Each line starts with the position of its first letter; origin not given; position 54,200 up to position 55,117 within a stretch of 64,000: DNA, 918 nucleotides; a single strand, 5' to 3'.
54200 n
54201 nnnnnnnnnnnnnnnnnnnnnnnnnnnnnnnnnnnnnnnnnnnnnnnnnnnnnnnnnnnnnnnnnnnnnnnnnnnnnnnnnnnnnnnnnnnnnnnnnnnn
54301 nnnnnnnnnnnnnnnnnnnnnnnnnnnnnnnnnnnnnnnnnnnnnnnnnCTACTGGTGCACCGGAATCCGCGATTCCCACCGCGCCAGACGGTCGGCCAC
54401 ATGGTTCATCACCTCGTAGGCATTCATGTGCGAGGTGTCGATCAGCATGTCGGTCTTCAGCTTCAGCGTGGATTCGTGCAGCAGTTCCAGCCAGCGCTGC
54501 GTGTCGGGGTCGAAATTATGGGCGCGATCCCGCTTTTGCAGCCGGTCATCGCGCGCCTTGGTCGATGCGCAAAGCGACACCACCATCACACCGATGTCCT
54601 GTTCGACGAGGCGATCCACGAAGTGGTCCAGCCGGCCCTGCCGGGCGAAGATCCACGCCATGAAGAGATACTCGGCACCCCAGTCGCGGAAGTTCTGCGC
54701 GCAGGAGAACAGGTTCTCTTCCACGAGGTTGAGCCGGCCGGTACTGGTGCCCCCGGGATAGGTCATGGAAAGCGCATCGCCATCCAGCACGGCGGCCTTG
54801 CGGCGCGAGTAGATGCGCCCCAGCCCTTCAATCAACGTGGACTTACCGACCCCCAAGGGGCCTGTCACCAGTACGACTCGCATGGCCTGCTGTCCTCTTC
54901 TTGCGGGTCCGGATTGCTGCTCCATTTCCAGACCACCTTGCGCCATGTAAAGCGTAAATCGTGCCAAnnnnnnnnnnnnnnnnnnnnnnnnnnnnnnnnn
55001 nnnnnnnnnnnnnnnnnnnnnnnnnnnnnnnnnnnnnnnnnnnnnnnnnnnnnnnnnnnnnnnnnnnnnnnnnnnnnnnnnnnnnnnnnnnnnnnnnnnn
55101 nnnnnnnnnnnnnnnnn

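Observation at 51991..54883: Three-gene minus-strand operon: P-loop kinase, unknown 468-aa protein, ATP-grasp ligase; a candidate small-molecule or peptide modification pathway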

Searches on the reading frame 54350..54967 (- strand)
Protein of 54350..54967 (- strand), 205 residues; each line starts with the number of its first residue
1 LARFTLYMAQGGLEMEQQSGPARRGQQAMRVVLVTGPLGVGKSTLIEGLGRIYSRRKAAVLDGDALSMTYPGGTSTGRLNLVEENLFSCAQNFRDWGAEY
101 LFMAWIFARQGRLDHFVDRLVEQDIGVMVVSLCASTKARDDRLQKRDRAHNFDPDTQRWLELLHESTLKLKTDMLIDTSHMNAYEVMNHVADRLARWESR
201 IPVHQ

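Call 3: search_protein_families(library=pfam, proteins=[window:54350-54967:-], max_evalue=0.1)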
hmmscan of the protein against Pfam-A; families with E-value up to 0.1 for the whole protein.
window:54350-54967:- (205 aa): 23 families
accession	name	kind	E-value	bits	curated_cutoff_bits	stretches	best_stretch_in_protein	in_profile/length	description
PF13191.12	AAA_16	-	6.1e-06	27.3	32.6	1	21-68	18-63/167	AAA ATPase domain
PF13671.12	AAA_33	-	6.7e-05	23.7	27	1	31-162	1-136/143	AAA domain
PF13238.12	AAA_18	-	7.1e-05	23.7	29.4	1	32-147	1-112/128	AAA domain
PF06414.18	Zeta_toxin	-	0.00067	19.6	22.3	0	144-195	68-118/199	Zeta toxin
PF02492.25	cobW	-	0.002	18.2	20.7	1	31-66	2-38/180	CobW/HypB/UreG, nucleotide-binding domain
PF13555.12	AAA_29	-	0.0022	18.2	27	1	31-49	24-42/61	P-loop containing region of AAA domain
PF13401.12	AAA_22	-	0.0029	18.4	27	1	30-78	6-49/130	AAA domain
PF13604.12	AAA_30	-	0.0038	17.4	27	1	25-60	14-49/191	AAA domain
PF13481.12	AAA_25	-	0.0084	16.2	27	0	28-53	32-57/195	AAA domain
PF02367.23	TsaE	-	0.012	15.9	26.6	1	27-53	19-45/128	Threonylcarbamoyl adenosine biosynthesis protein TsaE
PF03215.21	Rad17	-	0.015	15.7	23.8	1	27-65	43-81/186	Rad17 P-loop domain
PF25199.1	nSTAND_NTPase5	-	0.018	15.3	34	1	23-45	35-57/145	Novel STAND NTPase 5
PF03308.22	MeaB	-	0.019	14.4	23.1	1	30-73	34-78/273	Methylmalonyl Co-A mutase-associated GTPase MeaB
PF20720.3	nSTAND3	-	0.024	14.8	27.2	1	28-56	16-44/155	Novel STAND NTPase 3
PF00437.27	T2SSE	-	0.027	13.6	24.9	1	6-49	119-162/370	Type II/IV secretion system protein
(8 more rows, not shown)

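Call 4: search_protein_families(library=ncbifam, proteins=[window:54350-54967:-], max_evalue=0.1)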
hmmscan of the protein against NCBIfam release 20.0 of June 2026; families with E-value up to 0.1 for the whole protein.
window:54350-54967:- (205 aa): 17 families
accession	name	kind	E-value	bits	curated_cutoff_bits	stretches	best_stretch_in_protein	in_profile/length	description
NF038208.1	garosamine_AAA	equivalog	2e-10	40.6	170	1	31-159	2-126/167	Gar/GrdA family gentamicin resistance ATP-binding protein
NF005115.0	PRK06547.1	equivalog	0.0018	17.7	173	1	23-94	9-81/172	hypothetical protein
NF006958.0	PRK09435.1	equivalog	0.0036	16.4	329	1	26-67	55-97/333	methylmalonyl Co-A mutase-associated GTPase MeaB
TIGR00750.1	lao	equivalog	0.0088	15.2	240.75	1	30-64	35-71/300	methylmalonyl Co-A mutase-associated GTPase MeaB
TIGR02204.1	MsbA_rel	hypoth_equivalog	0.041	12.5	780.4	1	31-71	368-409/576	ABC transporter, permease/ATP-binding protein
TIGR00501.1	met_pdase_II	equivalog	0.043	13.3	222.65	1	143-203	224-285/295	type II methionyl aminopeptidase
NF010248.0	PRK13695.1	equivalog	0.046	13.4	156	1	28-57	3-31/180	NTPase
NF003828.1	PRK05416.1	equivalog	0.051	13.1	244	0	111-195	64-153/278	RNase adapter RapZ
NF008409.0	PRK11231.1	equivalog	0.051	12.9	375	1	30-65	29-64/255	Fe(3+) dicitrate ABC transporter ATP-binding protein FecE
TIGR00602.1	rad24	subfamily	0.057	11.9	482.55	1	27-54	108-135/640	checkpoint protein rad24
TIGR00455.1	apsK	equivalog_domain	0.066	12.9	138.7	0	26-66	15-57/184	adenylyl-sulfate kinase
NF004035.0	PRK05506.1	subfamily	0.079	11.2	715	1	22-68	453-501/632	bifunctional sulfate adenylyltransferase subunit 1/adenylylsulfate kinase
NF009366.0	PRK12723.1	equivalog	0.08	12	585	0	23-54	168-199/388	flagellar biosynthesis regulator FlhF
NF010335.0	PRK13764.1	equivalog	0.088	11.3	340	0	27-60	261-294/613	ATPase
NF003226.0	PRK04195.1-1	equivalog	0.09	11.7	588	0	24-54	35-65/405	replication factor C large subunit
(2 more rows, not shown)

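Call 8: search_protein_families(library=padloc, proteins=[window:54350-54967:-], max_evalue=0.1)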
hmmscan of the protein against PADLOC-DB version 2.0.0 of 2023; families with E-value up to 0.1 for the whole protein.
window:54350-54967:- (205 aa): 2 families
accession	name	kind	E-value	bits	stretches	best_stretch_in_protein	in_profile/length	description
PDLC04790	PDC-S01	-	0.0019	15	1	26-52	24-50/422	-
PDLC04140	mad8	-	0.014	12.9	1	28-49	26-47/314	mads_8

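Call 28: search_solved_structures(query=window:54350-54883:-, max_evalue=1)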
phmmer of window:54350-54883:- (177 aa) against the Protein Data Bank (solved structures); distinct sequences matched with E-value up to 1: 16.
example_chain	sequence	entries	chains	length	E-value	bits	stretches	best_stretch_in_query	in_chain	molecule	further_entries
6c2u_A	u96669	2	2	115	0.02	17.9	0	3-33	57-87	phosphate-loop protein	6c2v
2bdt_A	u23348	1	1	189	0.089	15.8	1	3-154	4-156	BH3686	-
2j7p_D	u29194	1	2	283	0.2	14.7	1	2-46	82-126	CELL DIVISION PROTEIN FTSY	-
2cnw_D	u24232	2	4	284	0.2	14.7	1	2-46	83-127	CELL DIVISION PROTEIN FTSY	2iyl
1rj9_A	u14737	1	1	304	0.22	14.5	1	2-46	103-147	Signal Recognition Protein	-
1okk_D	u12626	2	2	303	0.22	14.5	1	2-46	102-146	CELL DIVISION PROTEIN FTSY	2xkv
2q9a_A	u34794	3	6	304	0.22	14.5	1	2-46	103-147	Cell division protein ftsY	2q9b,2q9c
5h66_A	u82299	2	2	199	0.23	14.5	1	3-58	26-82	Chromosome partition protein Smc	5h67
9x46_B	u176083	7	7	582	0.45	13.5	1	4-41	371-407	Lipid/multidrug/protein-type ABC exporter, ATP binding/membrane-spanning protein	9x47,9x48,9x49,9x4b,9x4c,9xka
9x4a_B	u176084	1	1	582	0.45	13.5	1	4-41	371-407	Lipid/multidrug/protein-type ABC exporter, ATP binding/membrane-spanning protein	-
3zgx_A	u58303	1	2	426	0.58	13.2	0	3-58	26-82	CHROMOSOME PARTITION PROTEIN SMC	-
5xg3_A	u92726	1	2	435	0.61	13.1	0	3-58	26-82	Chromosome partition protein Smc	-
8pjw_A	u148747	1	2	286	0.83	12.7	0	119-152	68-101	SAKe6FE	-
6cum_A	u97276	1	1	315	0.84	12.6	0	2-49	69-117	LAO/AO transport system ATPase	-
8a8h_A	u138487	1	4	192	0.9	12.5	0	4-43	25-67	APS kinase from Methanothermococcus thermolithotrophicus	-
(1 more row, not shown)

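Call 53: find_homologous_proteins(query=window:54350-54883:-)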
Query window:54350-54883:- (177 aa): 3 proteins with E <= 0.001 among 86 candidates.
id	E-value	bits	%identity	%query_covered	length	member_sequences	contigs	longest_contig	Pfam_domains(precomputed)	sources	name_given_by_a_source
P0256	1.2e-114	398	100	100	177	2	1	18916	PF13238.13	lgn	-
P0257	2.9e-84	299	76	100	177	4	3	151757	PF13671.13,PF13238.13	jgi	jgi:dephospho-CoA kinase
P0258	2.9e-42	162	47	92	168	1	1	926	-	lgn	-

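Call 65: search_protein_representatives(alignment_id=A4)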
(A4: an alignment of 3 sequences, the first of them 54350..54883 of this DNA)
Query: 3 sequences, 177 profile positions. Proteins with E-value up to 0.001 (for the whole library): 285; up to 1e-10: 26; up to 1e-30: 8. The best 150 are listed.
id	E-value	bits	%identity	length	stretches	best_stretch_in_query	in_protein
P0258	1.3e-90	317.9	-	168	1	10-177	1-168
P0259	9.2e-52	191.4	-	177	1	1-177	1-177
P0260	1.3e-44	168.1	-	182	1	1-177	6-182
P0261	4.5e-36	140.3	-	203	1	1-166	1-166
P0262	1.7e-35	138.5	-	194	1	2-159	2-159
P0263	6.5e-35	136.5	-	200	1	1-166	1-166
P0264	1.1e-34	135.8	-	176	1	1-160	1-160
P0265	2.8e-33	131.2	-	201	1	2-164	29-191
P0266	3.6e-29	117.8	-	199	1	2-164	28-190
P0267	9.9e-29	116.4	-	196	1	1-168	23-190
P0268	5.1e-22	94.5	-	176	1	1-166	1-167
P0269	7.2e-19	84.3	-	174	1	2-172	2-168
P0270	4.7e-16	75.1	-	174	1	1-161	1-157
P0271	4.7e-15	71.8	-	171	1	1-126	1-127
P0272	7.3e-14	68.0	-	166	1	1-125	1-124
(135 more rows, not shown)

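Call 66: find_encoding_contigs(protein=P0261, flank=4000, max_places=2)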
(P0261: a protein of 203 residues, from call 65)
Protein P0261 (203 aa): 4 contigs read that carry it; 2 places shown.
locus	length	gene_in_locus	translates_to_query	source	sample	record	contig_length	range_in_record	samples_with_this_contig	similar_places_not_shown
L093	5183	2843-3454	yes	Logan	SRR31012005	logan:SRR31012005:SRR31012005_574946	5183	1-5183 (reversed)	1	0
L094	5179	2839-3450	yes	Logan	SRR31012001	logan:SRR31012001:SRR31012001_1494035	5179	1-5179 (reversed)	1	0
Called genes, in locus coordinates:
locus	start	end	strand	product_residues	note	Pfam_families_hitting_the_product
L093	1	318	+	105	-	?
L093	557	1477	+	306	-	PF00582:Usp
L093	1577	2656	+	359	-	PF07885:Ion_trans_2, PF02254:TrkA_N, PF02080:TrkA_C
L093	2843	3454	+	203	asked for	PF13671:AAA_33 (weak)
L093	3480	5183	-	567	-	?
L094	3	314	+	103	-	?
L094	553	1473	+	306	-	PF00582:Usp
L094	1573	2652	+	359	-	PF07885:Ion_trans_2, PF02254:TrkA_N, PF02080:TrkA_C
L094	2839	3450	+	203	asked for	PF13671:AAA_33 (weak)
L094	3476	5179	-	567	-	?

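Call 79: find_related_loci(query=A4, collection=metagenome_contigs, flank=4000)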
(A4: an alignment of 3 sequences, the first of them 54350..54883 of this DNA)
Query A4 (177 aa) in metagenome_contigs; peptide patterns used: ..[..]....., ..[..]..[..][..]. (x = any residue, [..] = any of these).
282 stretches matched a pattern; 1 encode a relative of the query (tblastn E <= 1e-3); 1 distinct loci.
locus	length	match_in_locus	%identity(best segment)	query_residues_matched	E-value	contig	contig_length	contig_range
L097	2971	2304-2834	76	1-177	1e-86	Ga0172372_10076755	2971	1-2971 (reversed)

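Call 80: find_encoding_contigs(protein=P0259, flank=3000, max_places=2)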
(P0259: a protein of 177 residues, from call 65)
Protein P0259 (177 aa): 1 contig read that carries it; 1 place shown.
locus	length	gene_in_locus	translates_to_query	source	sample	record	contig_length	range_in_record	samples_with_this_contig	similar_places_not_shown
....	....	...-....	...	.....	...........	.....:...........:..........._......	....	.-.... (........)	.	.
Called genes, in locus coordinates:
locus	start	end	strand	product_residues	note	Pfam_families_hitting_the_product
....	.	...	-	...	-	?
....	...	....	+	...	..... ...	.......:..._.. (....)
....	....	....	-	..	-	?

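Call 81: find_encoding_contigs(protein=P0260, flank=3000, max_places=2)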
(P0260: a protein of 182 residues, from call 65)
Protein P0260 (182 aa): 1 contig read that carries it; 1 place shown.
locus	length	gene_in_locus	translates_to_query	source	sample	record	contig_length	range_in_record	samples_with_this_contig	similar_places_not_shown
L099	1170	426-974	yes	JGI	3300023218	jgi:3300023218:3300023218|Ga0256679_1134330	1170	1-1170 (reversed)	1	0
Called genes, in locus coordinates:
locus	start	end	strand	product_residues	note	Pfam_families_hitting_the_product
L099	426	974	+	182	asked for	PF13191:AAA_16 (faint), PF13238:AAA_18 (weak)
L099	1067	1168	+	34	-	?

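Call 87: search_dna_similar(query=window:54350-54883:-, collection=plasmids, mode=protein, max_evalue=0.00001, max_rows=8)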
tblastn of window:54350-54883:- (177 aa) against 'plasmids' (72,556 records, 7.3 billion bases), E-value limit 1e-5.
No match.
